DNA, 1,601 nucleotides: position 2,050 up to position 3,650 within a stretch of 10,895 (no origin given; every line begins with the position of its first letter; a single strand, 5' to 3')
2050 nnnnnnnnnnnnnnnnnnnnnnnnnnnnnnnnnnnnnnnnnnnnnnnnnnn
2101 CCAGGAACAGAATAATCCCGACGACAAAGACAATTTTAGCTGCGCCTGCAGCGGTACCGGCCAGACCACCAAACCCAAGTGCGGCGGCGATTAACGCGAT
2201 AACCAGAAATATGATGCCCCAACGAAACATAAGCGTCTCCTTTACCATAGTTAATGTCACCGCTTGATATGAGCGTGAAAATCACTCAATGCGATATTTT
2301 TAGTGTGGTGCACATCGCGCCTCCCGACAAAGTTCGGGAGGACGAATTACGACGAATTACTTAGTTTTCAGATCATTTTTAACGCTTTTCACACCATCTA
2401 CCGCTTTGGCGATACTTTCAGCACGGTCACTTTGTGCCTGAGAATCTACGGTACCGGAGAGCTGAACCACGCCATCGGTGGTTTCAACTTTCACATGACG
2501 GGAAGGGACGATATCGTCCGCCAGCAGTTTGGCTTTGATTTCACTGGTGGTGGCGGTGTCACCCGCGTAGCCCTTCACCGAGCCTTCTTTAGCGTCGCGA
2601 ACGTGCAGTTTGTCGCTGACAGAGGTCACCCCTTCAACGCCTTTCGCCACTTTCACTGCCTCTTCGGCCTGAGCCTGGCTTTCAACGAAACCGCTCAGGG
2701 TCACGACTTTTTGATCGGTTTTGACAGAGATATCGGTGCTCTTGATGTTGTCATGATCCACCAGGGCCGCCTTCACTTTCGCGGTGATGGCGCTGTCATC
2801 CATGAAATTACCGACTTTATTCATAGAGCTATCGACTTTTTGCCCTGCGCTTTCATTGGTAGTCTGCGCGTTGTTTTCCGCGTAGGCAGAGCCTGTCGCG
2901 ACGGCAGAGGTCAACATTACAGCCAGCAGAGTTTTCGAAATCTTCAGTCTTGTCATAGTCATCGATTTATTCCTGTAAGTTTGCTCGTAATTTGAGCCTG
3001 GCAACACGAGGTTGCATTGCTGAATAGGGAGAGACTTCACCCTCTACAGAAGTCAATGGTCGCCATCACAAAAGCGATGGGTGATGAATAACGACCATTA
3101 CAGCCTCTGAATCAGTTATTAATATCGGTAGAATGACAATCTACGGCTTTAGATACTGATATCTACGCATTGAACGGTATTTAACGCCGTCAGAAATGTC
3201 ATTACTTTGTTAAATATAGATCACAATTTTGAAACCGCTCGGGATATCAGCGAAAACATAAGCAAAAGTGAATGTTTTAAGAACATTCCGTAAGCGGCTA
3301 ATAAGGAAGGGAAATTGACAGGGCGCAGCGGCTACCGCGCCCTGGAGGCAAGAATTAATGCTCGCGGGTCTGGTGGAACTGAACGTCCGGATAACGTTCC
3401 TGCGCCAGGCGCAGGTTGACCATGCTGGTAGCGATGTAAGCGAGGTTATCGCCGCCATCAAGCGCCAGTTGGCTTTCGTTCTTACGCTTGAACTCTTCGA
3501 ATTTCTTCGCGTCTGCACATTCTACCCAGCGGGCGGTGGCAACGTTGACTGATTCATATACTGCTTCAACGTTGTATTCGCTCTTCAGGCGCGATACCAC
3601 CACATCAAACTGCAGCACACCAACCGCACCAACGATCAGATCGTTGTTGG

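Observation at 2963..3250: osmY sigma-S promoter with a ~240-nt untranslated leader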

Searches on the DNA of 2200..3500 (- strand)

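Call 3: search_dna_similar(query=window:2900-3420:-, collection=ecoli_genomes, mode=near, max_rows=8)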
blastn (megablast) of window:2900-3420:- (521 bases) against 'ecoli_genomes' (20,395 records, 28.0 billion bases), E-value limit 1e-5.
Records with a match: 5424; places in all: 5428; records where one place covers at least 80% of the query: 5424.
Genomes with a match: 5424 of 5426; with a place that covers at least 80% of the query: 5424. Places per genome that has any: lowest 1, median 1, highest 2. On chromosomes: 5425 places; on plasmids: 3.
Best place of each record, by identity: >=99% 4192; 95-99% 1229; 80-90% 3.
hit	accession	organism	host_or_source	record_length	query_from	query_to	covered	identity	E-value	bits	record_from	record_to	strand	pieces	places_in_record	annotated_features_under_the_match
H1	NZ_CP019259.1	Escherichia coli strain 13C1065T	chicken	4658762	1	521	100%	100.0%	0e+0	963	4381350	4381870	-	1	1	prfC: peptide chain release factor 3 | osmY: molecular chaperone OsmY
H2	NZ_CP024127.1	Escherichia coli strain 14EC001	clinical patient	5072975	1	521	100%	100.0%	0e+0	963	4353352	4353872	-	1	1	prfC: peptide chain release factor 3 | osmY: molecular chaperone OsmY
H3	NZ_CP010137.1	Escherichia coli strain D2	dog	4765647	1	521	100%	100.0%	0e+0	963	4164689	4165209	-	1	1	prfC: peptide chain release factor 3 | osmY: molecular chaperone OsmY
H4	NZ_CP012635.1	Escherichia coli strain SF-088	Homo sapiens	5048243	1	521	100%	100.0%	0e+0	963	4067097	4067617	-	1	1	prfC: peptide chain release factor 3 | osmY: molecular chaperone OsmY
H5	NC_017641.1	Escherichia coli UMNK88 strain UMNK88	porcine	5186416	1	521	100%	100.0%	0e+0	963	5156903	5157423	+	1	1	prfC: peptide chain release factor 3 | osmY: molecular chaperone OsmY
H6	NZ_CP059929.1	Escherichia coli strain 162.2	Turkey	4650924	1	521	100%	100.0%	0e+0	963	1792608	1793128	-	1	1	prfC: peptide chain release factor 3 | osmY: molecular chaperone OsmY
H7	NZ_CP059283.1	Escherichia coli strain SY3626_hybrid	chicken meat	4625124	1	521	100%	100.0%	0e+0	963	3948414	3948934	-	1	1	prfC: peptide chain release factor 3 | osmY: molecular chaperone OsmY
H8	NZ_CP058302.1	Escherichia coli strain AH65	chicken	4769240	1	521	100%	100.0%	0e+0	963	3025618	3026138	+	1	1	prfC: peptide chain release factor 3 | osmY: molecular chaperone OsmY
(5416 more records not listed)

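Call 5: search_rna_families(source=window, start=2200, end=3500, threshold=evalue, max_evalue=10)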
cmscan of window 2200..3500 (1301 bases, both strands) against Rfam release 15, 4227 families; matches with E-value up to 10: 3.
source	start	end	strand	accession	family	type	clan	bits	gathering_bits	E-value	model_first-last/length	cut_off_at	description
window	2960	3018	-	RF03036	osmY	Gene; sRNA;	-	17.8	46.9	0.34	1-72/72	no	osmY RNA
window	3130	3215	-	RF01440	S_pombe_snR42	Gene; snRNA; snoRNA; HACA-box;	CL00032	16.2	90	5.8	1-208/208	no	small nucleolar RNA snR42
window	3082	3206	-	RF01240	snR85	Gene; snRNA; snoRNA; HACA-box;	CL00024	15.3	37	5.6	1-180/180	no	Small nucleolar RNA snR85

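Call 6: search_rna_families(source=window, start=2940, end=3260, threshold=evalue, max_evalue=10, show_alignments=2)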
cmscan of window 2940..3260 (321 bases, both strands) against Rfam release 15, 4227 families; matches with E-value up to 10: 6.
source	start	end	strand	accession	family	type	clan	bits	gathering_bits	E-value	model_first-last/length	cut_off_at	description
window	2960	3018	-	RF03036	osmY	Gene; sRNA;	-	17.8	46.9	0.084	1-72/72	no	osmY RNA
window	3130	3215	-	RF01440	S_pombe_snR42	Gene; snRNA; snoRNA; HACA-box;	CL00032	16.2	90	1.4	1-208/208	no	small nucleolar RNA snR42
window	3082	3206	-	RF01240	snR85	Gene; snRNA; snoRNA; HACA-box;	CL00024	15.3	37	1.4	1-180/180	no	Small nucleolar RNA snR85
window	3076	3162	+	RF00476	snosnR61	Gene; snRNA; snoRNA; CD-box;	CL00051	14.4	45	8.3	1-85/85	no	Small nucleolar RNA snR61/Z1/Z11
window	3078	3139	+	RF00295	snoTBR7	Gene; snRNA; snoRNA; CD-box;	-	12.2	45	5.8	1-75/75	no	Small nucleolar RNA TBR7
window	3077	3096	+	RF01133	sR3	Gene; snRNA; snoRNA; CD-box;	-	8.9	41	6.7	1-55/55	no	Small nucleolar RNA sR3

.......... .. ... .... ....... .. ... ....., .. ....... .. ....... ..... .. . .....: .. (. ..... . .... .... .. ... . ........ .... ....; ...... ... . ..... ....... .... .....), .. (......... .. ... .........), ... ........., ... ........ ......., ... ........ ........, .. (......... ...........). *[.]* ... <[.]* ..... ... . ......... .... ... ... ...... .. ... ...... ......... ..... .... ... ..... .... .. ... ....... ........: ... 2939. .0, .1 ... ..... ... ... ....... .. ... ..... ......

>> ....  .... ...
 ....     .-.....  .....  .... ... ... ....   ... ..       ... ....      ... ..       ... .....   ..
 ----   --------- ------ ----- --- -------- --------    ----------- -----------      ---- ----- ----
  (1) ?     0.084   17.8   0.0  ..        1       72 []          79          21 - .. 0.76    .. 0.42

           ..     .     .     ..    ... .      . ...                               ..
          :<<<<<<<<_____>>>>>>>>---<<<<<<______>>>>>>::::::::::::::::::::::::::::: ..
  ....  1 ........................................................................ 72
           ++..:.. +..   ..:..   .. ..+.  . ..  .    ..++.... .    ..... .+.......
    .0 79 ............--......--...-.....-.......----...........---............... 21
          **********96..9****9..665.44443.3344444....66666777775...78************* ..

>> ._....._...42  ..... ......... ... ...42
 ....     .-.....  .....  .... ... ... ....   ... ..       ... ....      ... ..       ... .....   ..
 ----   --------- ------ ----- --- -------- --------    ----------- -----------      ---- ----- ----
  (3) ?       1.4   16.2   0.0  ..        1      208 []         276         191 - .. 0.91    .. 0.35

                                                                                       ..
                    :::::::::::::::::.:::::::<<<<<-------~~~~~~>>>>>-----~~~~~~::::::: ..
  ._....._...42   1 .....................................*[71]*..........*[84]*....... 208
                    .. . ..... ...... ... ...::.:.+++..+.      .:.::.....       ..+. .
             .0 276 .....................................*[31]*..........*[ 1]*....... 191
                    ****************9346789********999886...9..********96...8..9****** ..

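Call 36: search_rna_families(sources=[L003, L004, L007, L011, L023, L024, L026, L033, L034, L035, L045, L056, L059, L062, L070, L073, L075, L078, L052, L064], threshold=evalue, max_evalue=0.1, show_alignments=3)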
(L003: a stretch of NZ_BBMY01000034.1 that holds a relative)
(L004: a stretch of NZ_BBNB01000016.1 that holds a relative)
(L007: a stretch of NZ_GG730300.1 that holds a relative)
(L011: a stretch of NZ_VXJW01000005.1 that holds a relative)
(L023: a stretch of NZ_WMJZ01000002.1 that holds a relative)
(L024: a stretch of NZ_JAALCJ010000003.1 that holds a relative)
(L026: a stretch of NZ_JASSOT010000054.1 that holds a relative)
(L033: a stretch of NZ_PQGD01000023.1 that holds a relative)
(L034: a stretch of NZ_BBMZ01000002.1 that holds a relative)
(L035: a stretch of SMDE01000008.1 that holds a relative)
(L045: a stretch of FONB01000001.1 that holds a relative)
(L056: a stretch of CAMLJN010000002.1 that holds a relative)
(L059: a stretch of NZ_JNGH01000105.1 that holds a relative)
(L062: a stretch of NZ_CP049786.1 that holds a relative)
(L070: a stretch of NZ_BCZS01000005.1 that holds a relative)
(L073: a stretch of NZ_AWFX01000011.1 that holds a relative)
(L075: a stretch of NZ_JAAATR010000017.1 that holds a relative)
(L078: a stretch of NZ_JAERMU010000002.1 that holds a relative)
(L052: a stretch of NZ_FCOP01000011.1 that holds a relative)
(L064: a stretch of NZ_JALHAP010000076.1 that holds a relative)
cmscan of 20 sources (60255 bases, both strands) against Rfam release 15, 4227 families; matches with E-value up to 0.1: 3.
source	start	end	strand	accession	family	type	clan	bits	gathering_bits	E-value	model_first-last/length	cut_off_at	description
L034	1141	1203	+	RF03036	osmY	Gene; sRNA;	-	31.8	46.9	0.0018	1-72/72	no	osmY RNA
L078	1145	1206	+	RF03036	osmY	Gene; sRNA;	-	26.8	46.9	0.047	1-72/72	no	osmY RNA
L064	1145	1206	+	RF03036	osmY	Gene; sRNA;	-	26.8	46.9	0.047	1-72/72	no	osmY RNA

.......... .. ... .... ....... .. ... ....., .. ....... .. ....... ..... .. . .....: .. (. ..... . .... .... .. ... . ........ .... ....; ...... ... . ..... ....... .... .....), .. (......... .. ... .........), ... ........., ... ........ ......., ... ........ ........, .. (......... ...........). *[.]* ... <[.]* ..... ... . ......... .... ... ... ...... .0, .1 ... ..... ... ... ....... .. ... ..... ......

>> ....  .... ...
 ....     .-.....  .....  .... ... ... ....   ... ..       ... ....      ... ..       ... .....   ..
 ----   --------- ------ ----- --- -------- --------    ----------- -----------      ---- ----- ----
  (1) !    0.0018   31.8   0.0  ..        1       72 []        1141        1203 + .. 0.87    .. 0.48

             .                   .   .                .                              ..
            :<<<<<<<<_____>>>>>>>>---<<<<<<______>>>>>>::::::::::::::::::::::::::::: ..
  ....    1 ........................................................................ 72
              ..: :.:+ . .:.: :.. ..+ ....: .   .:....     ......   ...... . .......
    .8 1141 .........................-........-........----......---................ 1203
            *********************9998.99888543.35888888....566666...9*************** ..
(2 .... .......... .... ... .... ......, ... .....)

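Call 58: build_rna_model(alignment_id=A2, structure=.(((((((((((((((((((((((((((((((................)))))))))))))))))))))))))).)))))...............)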
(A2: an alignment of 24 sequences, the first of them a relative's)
Model R1 built from alignment A2 (24 sequences, 95 columns); structure: as given.
model positions 95; base pairs 31; branch points 0; effective number of sequences 5.06; information 0.602 bits per position. Calibrated on 0.2 Mb of random sequence (short: E-values are rough).
structure used (alignment columns):
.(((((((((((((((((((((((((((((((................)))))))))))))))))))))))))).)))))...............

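Call 59: search_with_rna_model(model_id=R1, sources=[window, L003, L004, L005, L006, L007, L008, L011, L013, L014, L015, L016, L017, L018, L020, L023, L024, L026, L028, L030, L031, L033, L034, L035, L036, L037, L038, L040, L041, L043, L044, L046, L047, L048, L049, L050, L051, L052, L053, L054, L055, L056, L057, L058, L059, L060, L061, L062, L063, L064, L065, L066, L067, L069, L070, L071, L072, L073, L074, L075, L076, L077, L078, L080], max_evalue=1, make_alignment=true)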
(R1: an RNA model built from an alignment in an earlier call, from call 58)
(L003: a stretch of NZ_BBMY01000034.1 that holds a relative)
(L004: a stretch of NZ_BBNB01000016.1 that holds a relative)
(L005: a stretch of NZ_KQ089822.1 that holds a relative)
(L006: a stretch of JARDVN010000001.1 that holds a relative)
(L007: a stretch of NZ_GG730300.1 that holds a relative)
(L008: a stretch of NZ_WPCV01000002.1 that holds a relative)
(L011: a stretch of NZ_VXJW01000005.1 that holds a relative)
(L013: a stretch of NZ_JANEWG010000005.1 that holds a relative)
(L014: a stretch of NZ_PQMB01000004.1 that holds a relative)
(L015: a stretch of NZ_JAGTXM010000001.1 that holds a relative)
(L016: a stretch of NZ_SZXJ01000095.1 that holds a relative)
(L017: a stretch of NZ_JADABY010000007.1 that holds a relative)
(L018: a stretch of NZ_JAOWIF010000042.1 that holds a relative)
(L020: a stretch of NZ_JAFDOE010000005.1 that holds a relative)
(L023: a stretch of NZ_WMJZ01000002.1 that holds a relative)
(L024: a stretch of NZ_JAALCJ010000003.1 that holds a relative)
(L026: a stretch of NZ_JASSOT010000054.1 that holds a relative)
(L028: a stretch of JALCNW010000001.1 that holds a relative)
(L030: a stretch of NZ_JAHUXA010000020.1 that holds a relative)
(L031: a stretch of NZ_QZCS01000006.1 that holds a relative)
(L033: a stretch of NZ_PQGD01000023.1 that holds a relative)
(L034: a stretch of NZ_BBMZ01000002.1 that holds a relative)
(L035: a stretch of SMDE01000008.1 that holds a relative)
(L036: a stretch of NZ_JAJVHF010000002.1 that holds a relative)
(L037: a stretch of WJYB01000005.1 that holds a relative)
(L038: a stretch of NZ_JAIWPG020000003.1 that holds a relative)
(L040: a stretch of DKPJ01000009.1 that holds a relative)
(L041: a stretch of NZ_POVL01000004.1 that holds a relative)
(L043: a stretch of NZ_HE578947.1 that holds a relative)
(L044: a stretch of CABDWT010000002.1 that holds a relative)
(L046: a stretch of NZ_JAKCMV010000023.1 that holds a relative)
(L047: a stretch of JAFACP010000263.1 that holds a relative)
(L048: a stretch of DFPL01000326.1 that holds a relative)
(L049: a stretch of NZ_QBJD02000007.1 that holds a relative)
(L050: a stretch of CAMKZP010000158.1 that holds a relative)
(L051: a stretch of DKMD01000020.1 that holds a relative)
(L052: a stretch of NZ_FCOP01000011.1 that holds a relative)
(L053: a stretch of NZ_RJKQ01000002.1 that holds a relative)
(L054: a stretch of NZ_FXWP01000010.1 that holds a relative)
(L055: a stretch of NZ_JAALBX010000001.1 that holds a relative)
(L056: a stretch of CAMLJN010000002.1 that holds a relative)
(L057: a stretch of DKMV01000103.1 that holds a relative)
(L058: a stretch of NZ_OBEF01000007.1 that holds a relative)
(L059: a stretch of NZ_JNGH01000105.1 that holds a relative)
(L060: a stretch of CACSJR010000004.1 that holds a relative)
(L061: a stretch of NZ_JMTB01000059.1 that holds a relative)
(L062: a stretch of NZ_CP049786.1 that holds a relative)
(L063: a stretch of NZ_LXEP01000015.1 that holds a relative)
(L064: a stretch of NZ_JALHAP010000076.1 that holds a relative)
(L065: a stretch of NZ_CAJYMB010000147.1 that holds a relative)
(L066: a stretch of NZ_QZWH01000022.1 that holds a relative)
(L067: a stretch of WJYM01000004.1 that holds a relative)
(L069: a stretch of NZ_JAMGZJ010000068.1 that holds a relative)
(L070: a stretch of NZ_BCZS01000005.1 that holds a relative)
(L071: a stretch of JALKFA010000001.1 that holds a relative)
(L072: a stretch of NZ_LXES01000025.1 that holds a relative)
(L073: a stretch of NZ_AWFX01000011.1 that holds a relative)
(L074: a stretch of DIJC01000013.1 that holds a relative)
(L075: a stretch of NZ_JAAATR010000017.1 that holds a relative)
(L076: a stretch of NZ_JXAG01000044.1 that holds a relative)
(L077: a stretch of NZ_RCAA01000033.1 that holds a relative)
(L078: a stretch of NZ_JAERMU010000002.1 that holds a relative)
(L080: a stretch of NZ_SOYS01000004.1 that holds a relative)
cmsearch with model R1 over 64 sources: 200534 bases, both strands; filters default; matches with E-value up to 1: 78.
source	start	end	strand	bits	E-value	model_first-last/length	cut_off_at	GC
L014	951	1045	+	94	4.9e-17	1-95/95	no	0.37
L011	955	1049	+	89.2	5e-16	1-95/95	no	0.36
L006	952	1046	+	89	5.6e-16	1-95/95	no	0.34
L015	945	1039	+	88.3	7.5e-16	1-95/95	no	0.33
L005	953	1047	+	85.8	2.6e-15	1-95/95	no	0.29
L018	1050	1144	+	83.9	6.4e-15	1-95/95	no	0.36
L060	1018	1112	+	83.9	6.4e-15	1-95/95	no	0.35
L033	965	1059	+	83.8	6.6e-15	1-95/95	no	0.35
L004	954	1048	+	83.6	7.4e-15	1-95/95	no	0.36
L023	946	1040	+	83.6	7.5e-15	1-95/95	no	0.33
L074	953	1047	+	83.5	7.9e-15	1-95/95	no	0.36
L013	953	1047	+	83.2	8.9e-15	1-95/95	no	0.28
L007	1050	1144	+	79.3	5.8e-14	1-95/95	no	0.37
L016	1050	1144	+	77.8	1.2e-13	1-95/95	no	0.37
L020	1053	1147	+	77.5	1.4e-13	1-95/95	no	0.31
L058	1020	1114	+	77.2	1.6e-13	1-95/95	no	0.35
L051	1021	1115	+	73.3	1e-12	1-95/95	no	0.38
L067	1024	1118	+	73.2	1.1e-12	1-95/95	no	0.34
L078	942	1036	+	72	2e-12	1-95/95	no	0.32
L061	1041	1135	+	71.6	2.4e-12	1-95/95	no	0.35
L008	1051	1145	+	70.9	3.3e-12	1-95/95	no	0.39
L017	1053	1147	+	69.4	6.8e-12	1-95/95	no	0.33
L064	944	1038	+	68.2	1.2e-11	1-95/95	no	0.36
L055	944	1038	+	61.1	3.8e-10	1-95/95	no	0.35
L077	947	1041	+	57.9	1.8e-09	1-95/95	no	0.43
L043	956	1050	+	57.6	2.1e-09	1-95/95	no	0.26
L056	943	1037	+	56.5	3.5e-09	1-95/95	no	0.38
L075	944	1038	+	55.1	6.8e-09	1-95/95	no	0.33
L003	958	1052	+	54.7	8.2e-09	1-95/95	no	0.32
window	3112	3206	-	54.7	8.3e-09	1-95/95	no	0.36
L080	945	1039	+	49.4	1.1e-07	1-95/95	no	0.35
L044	973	1067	+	45.8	6e-07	1-95/95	no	0.28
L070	1016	1110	+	45.1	8.7e-07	1-95/95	no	0.41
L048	824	918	+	44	1.5e-06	1-95/95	no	0.31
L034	1018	1112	+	43.9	1.5e-06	1-95/95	no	0.4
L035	973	1067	+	43.8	1.6e-06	1-95/95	no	0.29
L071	1008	1099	+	42.5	3e-06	1-95/95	no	0.38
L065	1016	1110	+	40.2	8.9e-06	1-95/95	no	0.46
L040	1018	1112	+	39.1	1.6e-05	1-95/95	no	0.43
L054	973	1067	+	38.8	1.8e-05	1-95/95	no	0.38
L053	1007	1101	+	37.4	3.5e-05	1-95/95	no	0.4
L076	973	1067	+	36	6.8e-05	1-95/95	no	0.41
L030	965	1059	+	35.3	9.5e-05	1-95/95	no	0.45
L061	1027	1121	-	34.9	0.00012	1-95/95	no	0.32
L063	1008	1099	+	33.7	0.0002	1-95/95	no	0.39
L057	1052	1147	+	32.6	0.00035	1-95/95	no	0.43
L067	1010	1104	-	32.6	0.00035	1-95/95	no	0.35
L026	1053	1148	+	31.8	0.00051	1-95/95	no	0.44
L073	945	1039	+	31.5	0.00061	1-95/95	no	0.37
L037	1052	1147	+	31.2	0.00071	1-95/95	no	0.46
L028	1054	1148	+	28.2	0.0029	1-95/95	no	0.41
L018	1036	1130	-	26.8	0.0059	1-95/95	no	0.32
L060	1004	1098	-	26.5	0.0067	1-95/95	no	0.36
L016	1036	1130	-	26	0.0085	1-95/95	no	0.32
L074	939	1033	-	25.2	0.012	1-95/95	no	0.36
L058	1022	1097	-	24.9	0.014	3-79/95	no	0.38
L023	932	1026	-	24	0.022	1-95/95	no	0.33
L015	954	1015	-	23.6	0.028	10-71/95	no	0.31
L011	941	1035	-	22.8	0.04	1-95/95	no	0.36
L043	942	1034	-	22.8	0.041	1-95/95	no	0.26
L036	1054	1149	+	22.7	0.042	1-95/95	no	0.36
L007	1043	1130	-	22.5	0.047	1-95/95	no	0.35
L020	1039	1133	-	22.5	0.047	1-95/95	no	0.26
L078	928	1022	-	22.4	0.049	1-95/95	no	0.31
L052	1051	1146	+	20.7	0.11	1-95/95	no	0.43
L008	1056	1124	-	20.1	0.15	7-75/95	no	0.41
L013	939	1033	-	20.1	0.15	1-95/95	no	0.28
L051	1023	1098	-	20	0.16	3-79/95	no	0.41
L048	810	902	-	19.7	0.18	1-95/95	no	0.29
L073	931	1019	-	19.3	0.22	1-95/95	no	0.38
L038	1054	1149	+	19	0.26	1-95/95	no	0.35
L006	961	1022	-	18.7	0.29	10-71/95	no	0.32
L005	939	1033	-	18.6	0.31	1-95/95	no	0.28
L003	944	1035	-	18.1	0.39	1-95/95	no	0.32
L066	1008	1099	+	17.7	0.48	1-95/95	no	0.38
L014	937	1031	-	17.6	0.49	1-95/95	no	0.37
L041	1058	1153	+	16.2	0.95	1-95/95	no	0.36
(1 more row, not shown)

Alignment A3: 78 matches aligned to the model, 116 columns, each read 5' to 3' on its own strand. Consensus structure (alignment columns), stored with it:
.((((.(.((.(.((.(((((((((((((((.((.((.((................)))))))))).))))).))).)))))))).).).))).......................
